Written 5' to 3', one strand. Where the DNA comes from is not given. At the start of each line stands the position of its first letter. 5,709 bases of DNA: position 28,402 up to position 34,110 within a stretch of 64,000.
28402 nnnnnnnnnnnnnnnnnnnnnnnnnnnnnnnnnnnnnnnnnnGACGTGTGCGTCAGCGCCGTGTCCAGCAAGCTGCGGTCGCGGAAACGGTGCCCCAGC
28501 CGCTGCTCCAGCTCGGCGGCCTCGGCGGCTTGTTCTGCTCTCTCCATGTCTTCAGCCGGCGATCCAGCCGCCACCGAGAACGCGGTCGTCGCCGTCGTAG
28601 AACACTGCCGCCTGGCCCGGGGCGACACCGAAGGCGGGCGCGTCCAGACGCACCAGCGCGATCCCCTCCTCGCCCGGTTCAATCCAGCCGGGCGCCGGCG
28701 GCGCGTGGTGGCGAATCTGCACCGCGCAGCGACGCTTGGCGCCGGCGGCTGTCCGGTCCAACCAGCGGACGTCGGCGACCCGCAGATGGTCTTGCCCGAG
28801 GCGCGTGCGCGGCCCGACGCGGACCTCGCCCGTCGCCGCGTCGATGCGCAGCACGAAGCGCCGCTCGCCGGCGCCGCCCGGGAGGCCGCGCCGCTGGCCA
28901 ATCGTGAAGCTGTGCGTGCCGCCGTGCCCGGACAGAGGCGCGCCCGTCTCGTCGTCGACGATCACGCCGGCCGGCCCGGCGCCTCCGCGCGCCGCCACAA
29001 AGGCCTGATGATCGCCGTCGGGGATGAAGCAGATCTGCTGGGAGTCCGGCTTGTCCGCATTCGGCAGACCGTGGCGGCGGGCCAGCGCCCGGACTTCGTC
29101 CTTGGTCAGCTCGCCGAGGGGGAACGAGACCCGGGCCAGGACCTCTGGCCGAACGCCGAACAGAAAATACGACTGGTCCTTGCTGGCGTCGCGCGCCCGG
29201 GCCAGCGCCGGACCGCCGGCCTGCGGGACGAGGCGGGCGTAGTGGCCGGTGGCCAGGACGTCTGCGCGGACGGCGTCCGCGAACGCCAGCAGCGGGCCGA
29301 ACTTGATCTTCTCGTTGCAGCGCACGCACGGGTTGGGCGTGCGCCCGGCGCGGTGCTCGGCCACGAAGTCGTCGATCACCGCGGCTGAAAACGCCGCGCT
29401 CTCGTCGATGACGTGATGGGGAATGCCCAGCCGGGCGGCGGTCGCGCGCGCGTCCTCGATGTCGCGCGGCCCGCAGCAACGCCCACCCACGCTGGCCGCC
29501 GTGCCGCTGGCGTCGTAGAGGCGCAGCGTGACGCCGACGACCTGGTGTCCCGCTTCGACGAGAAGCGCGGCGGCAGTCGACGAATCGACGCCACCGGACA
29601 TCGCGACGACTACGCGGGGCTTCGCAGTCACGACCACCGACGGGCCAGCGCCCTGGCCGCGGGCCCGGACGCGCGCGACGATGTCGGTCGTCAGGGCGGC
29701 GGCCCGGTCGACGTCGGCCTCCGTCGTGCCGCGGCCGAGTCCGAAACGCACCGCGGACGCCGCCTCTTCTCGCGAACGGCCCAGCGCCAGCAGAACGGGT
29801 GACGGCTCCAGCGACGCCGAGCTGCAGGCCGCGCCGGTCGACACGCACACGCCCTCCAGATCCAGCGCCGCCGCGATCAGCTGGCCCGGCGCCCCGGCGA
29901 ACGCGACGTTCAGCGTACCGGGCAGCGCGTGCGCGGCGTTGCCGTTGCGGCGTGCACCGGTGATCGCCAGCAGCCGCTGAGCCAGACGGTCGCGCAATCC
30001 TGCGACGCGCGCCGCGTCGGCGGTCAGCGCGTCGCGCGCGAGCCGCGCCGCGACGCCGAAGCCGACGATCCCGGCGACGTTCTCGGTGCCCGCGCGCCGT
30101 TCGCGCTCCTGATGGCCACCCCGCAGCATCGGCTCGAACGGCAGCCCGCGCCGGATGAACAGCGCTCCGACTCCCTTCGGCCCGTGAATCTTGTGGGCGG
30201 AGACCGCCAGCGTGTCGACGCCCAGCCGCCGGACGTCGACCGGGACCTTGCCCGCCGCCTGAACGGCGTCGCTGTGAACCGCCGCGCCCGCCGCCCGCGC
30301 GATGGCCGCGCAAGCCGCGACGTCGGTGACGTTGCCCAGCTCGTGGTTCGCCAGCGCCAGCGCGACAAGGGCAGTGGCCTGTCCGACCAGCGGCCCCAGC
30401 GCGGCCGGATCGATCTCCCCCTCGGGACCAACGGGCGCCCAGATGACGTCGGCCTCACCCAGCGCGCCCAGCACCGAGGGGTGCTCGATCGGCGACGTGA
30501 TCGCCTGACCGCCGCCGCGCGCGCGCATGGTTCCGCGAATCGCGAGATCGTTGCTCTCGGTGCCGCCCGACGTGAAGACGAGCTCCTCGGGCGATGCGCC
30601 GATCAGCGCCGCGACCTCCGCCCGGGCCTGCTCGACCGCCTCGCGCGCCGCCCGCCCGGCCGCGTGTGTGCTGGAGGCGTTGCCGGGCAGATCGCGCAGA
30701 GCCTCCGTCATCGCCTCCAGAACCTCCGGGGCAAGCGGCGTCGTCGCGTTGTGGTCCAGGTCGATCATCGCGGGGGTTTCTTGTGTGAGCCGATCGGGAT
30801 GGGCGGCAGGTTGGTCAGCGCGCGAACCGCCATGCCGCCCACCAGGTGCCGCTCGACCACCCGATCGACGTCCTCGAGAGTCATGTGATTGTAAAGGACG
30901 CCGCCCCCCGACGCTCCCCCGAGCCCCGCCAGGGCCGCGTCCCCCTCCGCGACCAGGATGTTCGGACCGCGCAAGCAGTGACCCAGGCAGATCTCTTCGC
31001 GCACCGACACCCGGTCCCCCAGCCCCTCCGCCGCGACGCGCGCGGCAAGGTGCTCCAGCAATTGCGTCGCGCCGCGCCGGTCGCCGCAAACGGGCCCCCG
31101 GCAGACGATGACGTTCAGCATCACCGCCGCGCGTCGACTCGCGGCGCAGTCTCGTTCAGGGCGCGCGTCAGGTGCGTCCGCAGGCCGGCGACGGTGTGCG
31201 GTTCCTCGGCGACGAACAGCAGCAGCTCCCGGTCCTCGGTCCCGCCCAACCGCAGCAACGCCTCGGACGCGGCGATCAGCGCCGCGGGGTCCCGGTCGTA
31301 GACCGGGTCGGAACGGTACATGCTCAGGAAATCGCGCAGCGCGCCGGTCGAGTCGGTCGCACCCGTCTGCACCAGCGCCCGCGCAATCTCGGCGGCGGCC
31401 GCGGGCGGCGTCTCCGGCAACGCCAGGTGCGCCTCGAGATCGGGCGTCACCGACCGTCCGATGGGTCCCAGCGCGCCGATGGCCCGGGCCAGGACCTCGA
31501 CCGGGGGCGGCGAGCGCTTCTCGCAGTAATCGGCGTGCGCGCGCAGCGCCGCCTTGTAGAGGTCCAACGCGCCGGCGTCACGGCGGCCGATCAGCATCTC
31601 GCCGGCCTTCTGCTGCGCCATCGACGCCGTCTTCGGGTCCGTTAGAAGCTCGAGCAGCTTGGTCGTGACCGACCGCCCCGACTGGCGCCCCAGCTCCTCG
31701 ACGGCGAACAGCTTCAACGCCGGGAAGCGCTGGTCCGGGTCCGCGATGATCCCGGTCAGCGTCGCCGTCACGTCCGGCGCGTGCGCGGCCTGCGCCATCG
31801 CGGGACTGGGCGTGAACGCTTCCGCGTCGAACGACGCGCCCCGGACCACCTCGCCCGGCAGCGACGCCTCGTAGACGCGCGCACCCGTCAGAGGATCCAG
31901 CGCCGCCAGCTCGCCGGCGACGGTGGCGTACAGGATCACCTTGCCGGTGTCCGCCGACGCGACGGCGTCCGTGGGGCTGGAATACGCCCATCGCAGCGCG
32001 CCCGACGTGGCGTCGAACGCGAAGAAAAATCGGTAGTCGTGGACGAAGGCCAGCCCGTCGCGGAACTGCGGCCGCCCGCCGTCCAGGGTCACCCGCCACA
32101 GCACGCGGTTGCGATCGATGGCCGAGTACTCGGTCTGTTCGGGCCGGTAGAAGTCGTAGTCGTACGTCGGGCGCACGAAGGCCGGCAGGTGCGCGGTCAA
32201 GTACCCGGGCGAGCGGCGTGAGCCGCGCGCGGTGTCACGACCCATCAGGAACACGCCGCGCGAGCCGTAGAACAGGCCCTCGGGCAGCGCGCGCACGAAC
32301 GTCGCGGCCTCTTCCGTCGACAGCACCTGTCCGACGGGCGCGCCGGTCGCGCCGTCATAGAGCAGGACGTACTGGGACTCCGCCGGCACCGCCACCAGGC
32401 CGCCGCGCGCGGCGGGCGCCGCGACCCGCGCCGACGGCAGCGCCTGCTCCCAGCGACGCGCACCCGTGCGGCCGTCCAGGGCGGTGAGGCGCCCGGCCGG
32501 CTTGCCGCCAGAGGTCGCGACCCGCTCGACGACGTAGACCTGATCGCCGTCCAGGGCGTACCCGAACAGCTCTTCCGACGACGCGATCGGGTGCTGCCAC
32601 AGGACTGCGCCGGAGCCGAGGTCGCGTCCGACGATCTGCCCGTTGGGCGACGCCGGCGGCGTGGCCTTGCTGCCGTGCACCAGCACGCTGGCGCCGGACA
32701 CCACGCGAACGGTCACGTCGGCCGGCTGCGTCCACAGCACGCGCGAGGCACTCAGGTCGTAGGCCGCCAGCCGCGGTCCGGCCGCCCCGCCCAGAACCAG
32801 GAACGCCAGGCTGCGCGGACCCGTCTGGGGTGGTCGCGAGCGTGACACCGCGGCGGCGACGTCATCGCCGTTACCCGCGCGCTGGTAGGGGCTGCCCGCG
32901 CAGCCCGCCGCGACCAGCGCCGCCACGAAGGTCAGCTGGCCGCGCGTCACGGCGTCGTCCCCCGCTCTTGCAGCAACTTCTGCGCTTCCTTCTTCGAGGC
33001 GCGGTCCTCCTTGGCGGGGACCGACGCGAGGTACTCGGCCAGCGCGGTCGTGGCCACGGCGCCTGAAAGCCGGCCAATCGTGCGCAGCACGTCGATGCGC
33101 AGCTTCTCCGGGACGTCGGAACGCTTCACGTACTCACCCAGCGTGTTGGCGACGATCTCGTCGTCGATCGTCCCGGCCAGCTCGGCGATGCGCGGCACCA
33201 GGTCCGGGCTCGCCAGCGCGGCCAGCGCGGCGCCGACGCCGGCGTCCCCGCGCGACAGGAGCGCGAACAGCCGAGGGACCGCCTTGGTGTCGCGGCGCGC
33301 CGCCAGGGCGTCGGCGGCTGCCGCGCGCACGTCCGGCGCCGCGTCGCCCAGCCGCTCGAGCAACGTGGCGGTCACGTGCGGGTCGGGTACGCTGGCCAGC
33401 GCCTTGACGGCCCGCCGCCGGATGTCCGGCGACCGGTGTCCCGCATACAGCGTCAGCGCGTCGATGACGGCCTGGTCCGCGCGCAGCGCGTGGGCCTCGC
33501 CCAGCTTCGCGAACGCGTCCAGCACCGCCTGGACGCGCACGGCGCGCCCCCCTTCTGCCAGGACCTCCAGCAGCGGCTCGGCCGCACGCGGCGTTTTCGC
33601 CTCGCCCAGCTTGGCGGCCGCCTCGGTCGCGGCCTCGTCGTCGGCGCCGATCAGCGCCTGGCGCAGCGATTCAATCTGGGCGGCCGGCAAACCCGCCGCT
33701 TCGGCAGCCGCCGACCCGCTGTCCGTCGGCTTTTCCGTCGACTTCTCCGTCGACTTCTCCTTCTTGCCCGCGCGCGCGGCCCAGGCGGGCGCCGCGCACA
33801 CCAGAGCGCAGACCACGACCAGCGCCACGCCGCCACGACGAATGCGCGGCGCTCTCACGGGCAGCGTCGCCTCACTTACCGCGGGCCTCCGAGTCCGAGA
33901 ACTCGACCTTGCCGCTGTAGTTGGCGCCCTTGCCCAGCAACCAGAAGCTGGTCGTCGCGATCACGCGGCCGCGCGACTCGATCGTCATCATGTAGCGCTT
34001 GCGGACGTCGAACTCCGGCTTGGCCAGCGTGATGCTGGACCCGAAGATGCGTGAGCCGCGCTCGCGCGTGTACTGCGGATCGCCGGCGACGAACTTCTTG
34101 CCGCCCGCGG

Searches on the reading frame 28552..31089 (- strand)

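Call 8: search_protein_families(library=pfam, proteins=[window:28552-31089:-], max_evalue=0.001)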
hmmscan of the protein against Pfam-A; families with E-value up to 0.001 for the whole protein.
window:28552-31089:- (845 aa): 6 families
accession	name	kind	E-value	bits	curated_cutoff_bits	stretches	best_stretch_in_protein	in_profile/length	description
PF00266.25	Aminotran_5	-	2.7e-72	244.2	21.5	1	111-462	3-370/371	Aminotransferase class-V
PF03054.22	tRNA_Me_trans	-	3.1e-70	236.4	20.6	1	492-690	2-201/202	tRNA methyl transferase HUP domain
PF20258.4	tRNA_Me_trans_C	-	1.1e-19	70.9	20.6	1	767-843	2-77/77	Aminomethyltransferase beta-barrel domain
PF20259.3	tRNA_Me_trans_M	-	2e-11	43.7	27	1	697-759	3-65/66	tRNA methyl transferase PRC-barrel domain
PF02540.23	NAD_synthase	-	1.6e-06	27.8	21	1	492-618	20-131/242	NAD synthase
PF00733.27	Asn_synthase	-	0.00027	21.1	21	1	490-573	17-89/354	Asparagine synthase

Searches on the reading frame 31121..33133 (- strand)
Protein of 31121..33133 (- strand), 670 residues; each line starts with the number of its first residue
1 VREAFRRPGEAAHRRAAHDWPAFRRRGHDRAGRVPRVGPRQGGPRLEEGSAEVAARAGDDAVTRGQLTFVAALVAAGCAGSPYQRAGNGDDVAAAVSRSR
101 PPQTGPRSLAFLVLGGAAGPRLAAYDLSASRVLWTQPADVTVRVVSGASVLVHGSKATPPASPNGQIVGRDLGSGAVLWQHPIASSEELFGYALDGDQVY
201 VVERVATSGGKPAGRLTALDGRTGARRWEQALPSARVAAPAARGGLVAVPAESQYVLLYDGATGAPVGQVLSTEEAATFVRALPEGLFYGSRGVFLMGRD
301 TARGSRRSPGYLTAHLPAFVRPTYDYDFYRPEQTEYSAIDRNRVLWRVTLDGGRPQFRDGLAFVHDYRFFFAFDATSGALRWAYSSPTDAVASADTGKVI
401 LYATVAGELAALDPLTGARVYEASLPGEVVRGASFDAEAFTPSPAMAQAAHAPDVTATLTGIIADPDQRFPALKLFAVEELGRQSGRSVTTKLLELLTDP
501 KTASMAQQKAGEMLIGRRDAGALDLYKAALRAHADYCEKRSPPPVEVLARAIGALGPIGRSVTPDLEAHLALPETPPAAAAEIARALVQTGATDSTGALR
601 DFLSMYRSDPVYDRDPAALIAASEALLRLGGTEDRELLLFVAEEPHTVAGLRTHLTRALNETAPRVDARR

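Call 44: search_protein_families(library=pfam, proteins=[window:31121-33133:-], max_evalue=0.0001)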
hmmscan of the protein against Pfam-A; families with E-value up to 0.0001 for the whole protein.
window:31121-33133:- (670 aa): 2 families
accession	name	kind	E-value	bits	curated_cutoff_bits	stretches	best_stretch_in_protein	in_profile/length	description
PF13360.13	PQQ_2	-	1.2e-22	81.1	27.6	2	165-289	3-117/233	Outer membrane protein assembly factor BamB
PF01011.28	PQQ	-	4.5e-06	26.1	26.7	0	161-241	493-585/595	Glucose/ethanol/alcohol dehydrogenase, beta-propeller domain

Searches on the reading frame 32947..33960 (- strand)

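Call 44: search_protein_families(library=pfam, proteins=[window:32947-33960:-], max_evalue=0.0001)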
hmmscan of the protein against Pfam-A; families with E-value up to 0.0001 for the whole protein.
window:32947-33960:- (337 aa): 2 families
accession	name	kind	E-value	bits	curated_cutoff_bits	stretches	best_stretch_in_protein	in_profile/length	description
PF13646.12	HEAT_2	-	5.1e-17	62.4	27.7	1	167-249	2-87/88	HEAT repeats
PF02985.28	HEAT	-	2.6e-05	24.5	23.5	0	199-220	4-25/31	HEAT repeat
